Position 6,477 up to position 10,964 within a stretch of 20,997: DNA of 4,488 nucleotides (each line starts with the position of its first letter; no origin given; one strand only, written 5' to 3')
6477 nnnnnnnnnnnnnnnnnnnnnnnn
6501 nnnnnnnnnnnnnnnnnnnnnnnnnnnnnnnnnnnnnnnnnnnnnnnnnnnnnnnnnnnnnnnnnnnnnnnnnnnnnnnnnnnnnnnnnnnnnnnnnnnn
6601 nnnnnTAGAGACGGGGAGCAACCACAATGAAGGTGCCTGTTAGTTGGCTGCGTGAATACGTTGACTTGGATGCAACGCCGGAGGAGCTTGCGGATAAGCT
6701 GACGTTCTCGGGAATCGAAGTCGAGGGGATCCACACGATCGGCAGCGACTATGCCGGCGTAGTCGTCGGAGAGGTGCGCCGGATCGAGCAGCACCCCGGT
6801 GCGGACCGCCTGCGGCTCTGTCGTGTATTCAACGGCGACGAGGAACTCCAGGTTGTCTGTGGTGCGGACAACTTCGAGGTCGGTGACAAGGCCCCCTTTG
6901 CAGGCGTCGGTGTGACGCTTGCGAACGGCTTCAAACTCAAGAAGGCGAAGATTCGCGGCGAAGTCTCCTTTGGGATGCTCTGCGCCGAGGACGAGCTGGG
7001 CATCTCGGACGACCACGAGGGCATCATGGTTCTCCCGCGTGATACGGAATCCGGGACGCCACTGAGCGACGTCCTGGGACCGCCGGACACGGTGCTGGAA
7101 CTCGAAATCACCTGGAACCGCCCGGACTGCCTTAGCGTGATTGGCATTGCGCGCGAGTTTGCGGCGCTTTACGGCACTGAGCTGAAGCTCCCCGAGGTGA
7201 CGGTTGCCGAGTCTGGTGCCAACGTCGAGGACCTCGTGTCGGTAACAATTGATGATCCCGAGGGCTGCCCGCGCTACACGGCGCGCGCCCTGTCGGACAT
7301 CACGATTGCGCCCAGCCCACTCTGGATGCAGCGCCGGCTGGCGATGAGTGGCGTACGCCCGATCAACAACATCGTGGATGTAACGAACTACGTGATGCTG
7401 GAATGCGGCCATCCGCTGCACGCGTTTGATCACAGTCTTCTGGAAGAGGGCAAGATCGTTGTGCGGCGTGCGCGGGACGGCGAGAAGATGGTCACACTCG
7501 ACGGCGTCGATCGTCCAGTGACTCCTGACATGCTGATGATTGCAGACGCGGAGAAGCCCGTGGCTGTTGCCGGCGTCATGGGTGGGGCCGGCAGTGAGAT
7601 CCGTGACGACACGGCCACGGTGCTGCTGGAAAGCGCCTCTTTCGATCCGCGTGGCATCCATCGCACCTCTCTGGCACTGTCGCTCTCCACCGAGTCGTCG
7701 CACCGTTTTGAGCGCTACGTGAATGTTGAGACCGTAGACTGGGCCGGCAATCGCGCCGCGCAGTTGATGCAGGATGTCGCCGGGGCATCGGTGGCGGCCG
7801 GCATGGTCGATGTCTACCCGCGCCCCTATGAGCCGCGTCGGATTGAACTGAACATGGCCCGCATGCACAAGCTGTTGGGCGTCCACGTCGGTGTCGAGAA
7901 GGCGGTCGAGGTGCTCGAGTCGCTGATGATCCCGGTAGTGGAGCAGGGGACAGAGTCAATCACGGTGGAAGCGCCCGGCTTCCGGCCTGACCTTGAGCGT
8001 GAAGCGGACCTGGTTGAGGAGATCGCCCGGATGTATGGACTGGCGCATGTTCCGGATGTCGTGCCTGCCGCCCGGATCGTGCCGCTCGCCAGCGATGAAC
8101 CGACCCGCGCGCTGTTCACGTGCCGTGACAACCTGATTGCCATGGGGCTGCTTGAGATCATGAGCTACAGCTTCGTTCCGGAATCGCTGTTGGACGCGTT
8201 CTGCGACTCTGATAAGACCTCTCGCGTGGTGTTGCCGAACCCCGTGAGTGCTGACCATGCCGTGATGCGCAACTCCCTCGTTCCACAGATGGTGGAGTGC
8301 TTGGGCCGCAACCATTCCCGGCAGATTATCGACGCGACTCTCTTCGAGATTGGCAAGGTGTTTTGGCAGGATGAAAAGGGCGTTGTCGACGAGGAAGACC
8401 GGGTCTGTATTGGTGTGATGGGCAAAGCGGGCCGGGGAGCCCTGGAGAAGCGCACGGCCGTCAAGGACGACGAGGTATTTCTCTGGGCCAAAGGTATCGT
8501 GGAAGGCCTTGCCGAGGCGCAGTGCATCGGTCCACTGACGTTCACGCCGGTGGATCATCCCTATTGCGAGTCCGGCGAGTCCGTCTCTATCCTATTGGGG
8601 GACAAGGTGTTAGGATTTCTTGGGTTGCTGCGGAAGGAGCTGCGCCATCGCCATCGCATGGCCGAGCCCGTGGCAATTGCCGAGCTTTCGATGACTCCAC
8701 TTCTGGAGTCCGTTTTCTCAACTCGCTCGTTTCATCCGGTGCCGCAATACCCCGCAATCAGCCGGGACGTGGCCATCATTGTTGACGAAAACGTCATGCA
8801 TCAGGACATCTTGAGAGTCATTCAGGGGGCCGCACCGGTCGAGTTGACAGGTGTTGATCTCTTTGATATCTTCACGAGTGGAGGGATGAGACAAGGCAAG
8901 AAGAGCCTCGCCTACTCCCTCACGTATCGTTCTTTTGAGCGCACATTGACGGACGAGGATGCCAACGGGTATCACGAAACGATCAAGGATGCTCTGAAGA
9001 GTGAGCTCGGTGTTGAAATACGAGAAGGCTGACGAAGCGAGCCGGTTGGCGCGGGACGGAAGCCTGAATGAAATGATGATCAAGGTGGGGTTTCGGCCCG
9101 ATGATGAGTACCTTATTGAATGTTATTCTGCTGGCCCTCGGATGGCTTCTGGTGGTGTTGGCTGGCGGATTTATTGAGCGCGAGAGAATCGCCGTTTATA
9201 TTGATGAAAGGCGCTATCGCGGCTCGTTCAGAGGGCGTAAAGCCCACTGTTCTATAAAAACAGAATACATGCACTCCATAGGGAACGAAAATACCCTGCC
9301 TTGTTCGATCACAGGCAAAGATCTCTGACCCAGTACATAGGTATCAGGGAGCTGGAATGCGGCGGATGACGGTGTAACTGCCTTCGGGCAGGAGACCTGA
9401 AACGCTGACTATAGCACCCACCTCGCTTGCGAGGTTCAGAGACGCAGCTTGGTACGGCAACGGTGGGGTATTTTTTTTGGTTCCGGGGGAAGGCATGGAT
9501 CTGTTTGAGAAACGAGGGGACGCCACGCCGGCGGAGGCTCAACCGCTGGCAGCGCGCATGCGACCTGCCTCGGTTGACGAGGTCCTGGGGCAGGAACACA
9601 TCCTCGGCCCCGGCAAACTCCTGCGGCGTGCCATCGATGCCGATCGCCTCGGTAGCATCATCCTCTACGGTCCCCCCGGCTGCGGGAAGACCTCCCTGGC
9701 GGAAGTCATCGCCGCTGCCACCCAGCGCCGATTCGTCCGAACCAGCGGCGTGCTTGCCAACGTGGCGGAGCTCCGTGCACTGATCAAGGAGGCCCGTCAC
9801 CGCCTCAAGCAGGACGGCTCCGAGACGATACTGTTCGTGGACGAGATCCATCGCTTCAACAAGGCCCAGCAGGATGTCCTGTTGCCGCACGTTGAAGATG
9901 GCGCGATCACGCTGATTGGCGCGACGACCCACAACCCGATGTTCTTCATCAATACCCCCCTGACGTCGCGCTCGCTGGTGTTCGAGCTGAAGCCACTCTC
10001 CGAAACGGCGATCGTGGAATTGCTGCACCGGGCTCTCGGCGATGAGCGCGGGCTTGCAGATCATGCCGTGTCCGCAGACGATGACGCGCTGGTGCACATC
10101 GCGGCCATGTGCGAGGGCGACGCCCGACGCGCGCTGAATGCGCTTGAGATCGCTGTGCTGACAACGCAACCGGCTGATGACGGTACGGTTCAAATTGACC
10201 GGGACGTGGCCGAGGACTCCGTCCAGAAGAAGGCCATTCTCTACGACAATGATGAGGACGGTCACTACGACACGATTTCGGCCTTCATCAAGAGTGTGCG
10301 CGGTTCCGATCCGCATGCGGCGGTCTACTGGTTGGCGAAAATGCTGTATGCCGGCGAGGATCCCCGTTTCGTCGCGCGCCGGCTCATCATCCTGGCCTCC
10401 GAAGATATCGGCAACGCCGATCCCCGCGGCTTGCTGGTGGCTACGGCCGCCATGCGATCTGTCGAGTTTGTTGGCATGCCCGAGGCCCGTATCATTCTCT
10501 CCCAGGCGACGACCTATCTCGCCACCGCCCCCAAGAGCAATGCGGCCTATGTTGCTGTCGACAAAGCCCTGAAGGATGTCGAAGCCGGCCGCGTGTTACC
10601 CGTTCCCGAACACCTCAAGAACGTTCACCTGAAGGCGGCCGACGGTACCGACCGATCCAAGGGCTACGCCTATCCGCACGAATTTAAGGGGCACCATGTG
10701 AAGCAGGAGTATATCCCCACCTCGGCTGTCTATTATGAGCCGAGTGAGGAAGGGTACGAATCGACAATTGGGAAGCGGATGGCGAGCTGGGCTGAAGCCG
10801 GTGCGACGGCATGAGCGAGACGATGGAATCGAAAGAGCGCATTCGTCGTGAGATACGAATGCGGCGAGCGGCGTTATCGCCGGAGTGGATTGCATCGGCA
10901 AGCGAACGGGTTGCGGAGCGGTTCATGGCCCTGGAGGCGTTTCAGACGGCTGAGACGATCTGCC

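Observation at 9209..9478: Structured, terminator-ended RNA candidate upstream of rarA-ygfA: possible 6S/SsrS-like RNA or attenuator leader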

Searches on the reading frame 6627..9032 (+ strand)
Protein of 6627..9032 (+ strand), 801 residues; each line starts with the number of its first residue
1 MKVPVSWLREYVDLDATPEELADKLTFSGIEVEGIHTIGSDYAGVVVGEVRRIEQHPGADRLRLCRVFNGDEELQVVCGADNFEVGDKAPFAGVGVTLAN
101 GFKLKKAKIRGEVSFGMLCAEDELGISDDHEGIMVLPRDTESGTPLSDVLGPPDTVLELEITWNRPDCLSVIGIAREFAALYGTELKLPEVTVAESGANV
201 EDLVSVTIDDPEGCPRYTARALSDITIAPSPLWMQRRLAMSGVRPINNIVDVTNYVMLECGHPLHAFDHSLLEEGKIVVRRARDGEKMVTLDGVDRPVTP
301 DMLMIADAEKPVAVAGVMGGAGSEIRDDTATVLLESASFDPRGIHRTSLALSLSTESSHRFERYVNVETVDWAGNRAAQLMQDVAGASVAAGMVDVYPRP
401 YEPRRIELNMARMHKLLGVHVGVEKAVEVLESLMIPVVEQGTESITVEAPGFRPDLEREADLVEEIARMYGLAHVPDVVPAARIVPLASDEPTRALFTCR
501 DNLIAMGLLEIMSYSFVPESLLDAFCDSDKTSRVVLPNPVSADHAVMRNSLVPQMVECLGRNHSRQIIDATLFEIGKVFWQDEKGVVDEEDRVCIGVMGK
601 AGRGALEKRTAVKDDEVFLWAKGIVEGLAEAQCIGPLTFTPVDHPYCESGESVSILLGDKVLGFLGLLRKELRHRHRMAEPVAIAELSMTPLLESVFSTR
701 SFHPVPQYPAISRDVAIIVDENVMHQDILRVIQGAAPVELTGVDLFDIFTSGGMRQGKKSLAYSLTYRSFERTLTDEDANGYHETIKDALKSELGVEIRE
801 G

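Call 9: search_protein_families(library=pfam, proteins=[window:6627-9032:+])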
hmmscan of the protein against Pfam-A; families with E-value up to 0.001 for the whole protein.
window:6627-9032:+ (801 aa): 5 families
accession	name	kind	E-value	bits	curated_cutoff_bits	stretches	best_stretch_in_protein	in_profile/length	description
PF03483.22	B3_4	-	9.3e-65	217.9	29.3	1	214-386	2-174/174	B3/4 domain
PF17759.6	tRNA_synthFbeta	-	2.6e-44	151.7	22.4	1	476-689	2-214/214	Phenylalanyl tRNA synthetase beta chain CLM domain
PF03147.19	FDX-ACB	-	1.5e-26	93.1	31.1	1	706-799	1-94/94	Ferredoxin-fold anticodon binding domain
PF01588.26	tRNA_bind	-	2.5e-21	76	27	1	45-144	1-95/96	Putative tRNA binding domain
PF03484.21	B5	-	3.6e-19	69.2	28.6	1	406-471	1-66/67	tRNA synthetase B5 domain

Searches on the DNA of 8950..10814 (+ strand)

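Call 13: search_rna_families(sources=[L001, L002, L003, L004, L005, L006, L007, L008, L009, L010, L011, L012, L013, L014, L015, L016], threshold=gathering)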
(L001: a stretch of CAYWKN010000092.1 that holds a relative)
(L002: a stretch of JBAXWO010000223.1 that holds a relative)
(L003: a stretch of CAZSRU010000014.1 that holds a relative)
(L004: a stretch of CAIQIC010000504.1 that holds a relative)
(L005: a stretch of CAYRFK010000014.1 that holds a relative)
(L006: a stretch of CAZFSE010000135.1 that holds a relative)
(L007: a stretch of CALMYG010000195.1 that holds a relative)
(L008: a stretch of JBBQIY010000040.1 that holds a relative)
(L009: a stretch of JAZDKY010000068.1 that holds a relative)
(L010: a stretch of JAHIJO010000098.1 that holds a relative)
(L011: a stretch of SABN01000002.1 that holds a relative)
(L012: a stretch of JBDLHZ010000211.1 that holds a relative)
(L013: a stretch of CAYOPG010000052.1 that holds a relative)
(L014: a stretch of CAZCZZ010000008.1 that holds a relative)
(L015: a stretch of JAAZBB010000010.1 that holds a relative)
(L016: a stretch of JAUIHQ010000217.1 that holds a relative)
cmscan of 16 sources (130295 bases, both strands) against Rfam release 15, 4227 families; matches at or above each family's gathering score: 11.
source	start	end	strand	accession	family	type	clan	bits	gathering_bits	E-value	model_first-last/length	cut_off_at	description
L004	3719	3909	+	RF00013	6S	Gene;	-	85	46.4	4.9e-15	1-187/187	no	6S / SsrS RNA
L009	3743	3926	+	RF00013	6S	Gene;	-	84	46.4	8.7e-15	1-187/187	no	6S / SsrS RNA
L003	3801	3982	+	RF00013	6S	Gene;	-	79.4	46.4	1.1e-13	1-187/187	no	6S / SsrS RNA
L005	3752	3929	+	RF00013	6S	Gene;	-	76.8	46.4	4.4e-13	1-187/187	no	6S / SsrS RNA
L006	3792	3977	+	RF00013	6S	Gene;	-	70.4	46.4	1.4e-11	1-187/187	no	6S / SsrS RNA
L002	660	841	+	RF00013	6S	Gene;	-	66.4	46.4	1.3e-10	1-187/187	no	6S / SsrS RNA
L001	2860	3040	+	RF00013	6S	Gene;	-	65.7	46.4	2e-10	1-187/187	no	6S / SsrS RNA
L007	3788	3970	+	RF00013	6S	Gene;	-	64.4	46.4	4e-10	1-187/187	no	6S / SsrS RNA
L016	3788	3973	+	RF00013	6S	Gene;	-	62.2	46.4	1.3e-09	1-187/187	no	6S / SsrS RNA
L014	3788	3969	+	RF00013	6S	Gene;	-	61.5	46.4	1.9e-09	1-187/187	no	6S / SsrS RNA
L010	3803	3982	+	RF00013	6S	Gene;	-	61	46.4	2.5e-09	1-187/187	no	6S / SsrS RNA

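Call 30: search_rna_families(source=window, start=8950, end=9560, threshold=evalue, max_evalue=1)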
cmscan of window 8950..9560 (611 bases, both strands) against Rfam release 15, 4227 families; matches with E-value up to 1: 1.
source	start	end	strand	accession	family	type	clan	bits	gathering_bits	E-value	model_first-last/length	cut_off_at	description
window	9290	9473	+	RF00013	6S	Gene;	-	66.6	46.4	5.6e-13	1-187/187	no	6S / SsrS RNA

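Call 62: search_rna_families(sources=[L036, L119, L143, L090, L126, L120], threshold=gathering)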
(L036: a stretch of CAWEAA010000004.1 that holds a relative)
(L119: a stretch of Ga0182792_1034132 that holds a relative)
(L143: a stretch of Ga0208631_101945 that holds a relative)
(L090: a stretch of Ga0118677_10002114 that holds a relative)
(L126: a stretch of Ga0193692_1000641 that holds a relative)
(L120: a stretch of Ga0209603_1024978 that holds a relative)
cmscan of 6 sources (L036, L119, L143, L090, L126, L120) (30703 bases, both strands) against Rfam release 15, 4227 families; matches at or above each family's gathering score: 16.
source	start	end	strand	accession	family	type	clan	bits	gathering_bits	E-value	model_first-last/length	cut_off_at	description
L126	3268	6144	-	RF02541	LSU_rRNA_bacteria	Gene; rRNA;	CL00112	2724.1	50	0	1-2925/2925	no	Bacterial large subunit ribosomal RNA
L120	1027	2568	-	RF00177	SSU_rRNA_bacteria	Gene; rRNA;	CL00111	1581.4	50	0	1-1533/1533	no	Bacterial small subunit ribosomal RNA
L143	1701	3260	+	RF00177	SSU_rRNA_bacteria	Gene; rRNA;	CL00111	1551.2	50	0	1-1533/1533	no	Bacterial small subunit ribosomal RNA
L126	6711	8281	-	RF00177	SSU_rRNA_bacteria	Gene; rRNA;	CL00111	1519.5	50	0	1-1533/1533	no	Bacterial small subunit ribosomal RNA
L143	3751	4350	+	RF02541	LSU_rRNA_bacteria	Gene; rRNA;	CL00112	534.2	50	1.2e-172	1-601/2925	3'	Bacterial large subunit ribosomal RNA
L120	1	554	-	RF02541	LSU_rRNA_bacteria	Gene; rRNA;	CL00112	501.1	50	1.1e-161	1-554/2925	3'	Bacterial large subunit ribosomal RNA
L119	1028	1475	+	RF00177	SSU_rRNA_bacteria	Gene; rRNA;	CL00111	391.8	50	2.2e-121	1-429/1533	3'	Bacterial small subunit ribosomal RNA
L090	1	397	-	RF00177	SSU_rRNA_bacteria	Gene; rRNA;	CL00111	343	50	1.1e-105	1-396/1533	3'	Bacterial small subunit ribosomal RNA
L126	3026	3141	-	RF00001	5S_rRNA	Gene; rRNA;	CL00113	77.4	38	5.4e-15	1-120/120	no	5S ribosomal RNA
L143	3394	3466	+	RF00005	tRNA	Gene; tRNA;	CL00001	76.3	29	2.8e-15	1-71/71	no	tRNA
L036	3643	3823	+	RF00013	6S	Gene;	-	75.9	46.4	1.7e-13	1-187/187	no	6S / SsrS RNA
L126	6432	6504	-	RF00005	tRNA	Gene; tRNA;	CL00001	75.5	29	4.6e-15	1-71/71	no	tRNA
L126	6351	6424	-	RF00005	tRNA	Gene; tRNA;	CL00001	74.5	29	8.4e-15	1-71/71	no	tRNA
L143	3515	3588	+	RF00005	tRNA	Gene; tRNA;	CL00001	71.2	29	6.9e-14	1-71/71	no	tRNA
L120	676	749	-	RF00005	tRNA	Gene; tRNA;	CL00001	68.6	29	3.6e-13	1-71/71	no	tRNA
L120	783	855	-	RF00005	tRNA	Gene; tRNA;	CL00001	66.3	29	1.6e-12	1-71/71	no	tRNA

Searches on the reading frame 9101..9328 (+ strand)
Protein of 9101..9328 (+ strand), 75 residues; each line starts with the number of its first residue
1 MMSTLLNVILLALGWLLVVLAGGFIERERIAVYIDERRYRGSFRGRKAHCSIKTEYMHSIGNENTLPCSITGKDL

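Call 9: search_protein_families(library=pfam, proteins=[window:9101-9328:+])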
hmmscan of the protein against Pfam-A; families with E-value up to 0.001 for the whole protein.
window:9101-9328:+ (75 aa): 0 families
